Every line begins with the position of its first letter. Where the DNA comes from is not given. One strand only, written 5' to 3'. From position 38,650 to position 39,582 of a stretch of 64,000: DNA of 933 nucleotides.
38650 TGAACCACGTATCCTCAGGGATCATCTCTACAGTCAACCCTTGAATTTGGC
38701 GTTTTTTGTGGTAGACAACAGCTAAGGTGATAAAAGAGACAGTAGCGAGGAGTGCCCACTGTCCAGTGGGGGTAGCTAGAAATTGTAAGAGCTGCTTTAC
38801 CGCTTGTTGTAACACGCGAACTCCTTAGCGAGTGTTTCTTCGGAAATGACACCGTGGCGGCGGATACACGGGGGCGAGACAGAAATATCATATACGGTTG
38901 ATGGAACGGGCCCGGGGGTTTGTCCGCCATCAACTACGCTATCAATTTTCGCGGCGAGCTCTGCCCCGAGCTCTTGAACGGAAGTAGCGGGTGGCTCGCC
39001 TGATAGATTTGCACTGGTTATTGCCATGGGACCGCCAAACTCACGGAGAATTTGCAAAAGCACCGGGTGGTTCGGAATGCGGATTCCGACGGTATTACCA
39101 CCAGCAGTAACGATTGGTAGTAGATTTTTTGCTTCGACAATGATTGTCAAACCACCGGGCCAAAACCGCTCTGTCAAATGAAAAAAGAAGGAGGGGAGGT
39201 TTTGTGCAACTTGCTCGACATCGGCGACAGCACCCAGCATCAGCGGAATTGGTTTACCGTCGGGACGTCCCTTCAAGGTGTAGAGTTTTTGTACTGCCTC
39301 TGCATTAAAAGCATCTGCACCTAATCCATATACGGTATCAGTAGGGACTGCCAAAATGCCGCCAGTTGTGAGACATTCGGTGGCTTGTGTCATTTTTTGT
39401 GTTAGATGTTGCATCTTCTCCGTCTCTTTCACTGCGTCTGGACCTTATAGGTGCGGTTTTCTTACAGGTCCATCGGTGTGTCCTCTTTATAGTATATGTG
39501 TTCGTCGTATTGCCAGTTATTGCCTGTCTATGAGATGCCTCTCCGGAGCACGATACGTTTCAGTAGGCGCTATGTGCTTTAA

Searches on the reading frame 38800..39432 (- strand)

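Call 68: search_protein_families(library=pfam, proteins=[window:38800-39432:-], max_evalue=0.001)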
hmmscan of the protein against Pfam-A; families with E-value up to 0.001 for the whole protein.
window:38800-39432:- (211 aa): 1 family
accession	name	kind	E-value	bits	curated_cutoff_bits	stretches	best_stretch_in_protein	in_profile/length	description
PF01300.24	Sua5_yciO_yrdC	-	8.7e-58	195.2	25.1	1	20-194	2-178/178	Telomere recombination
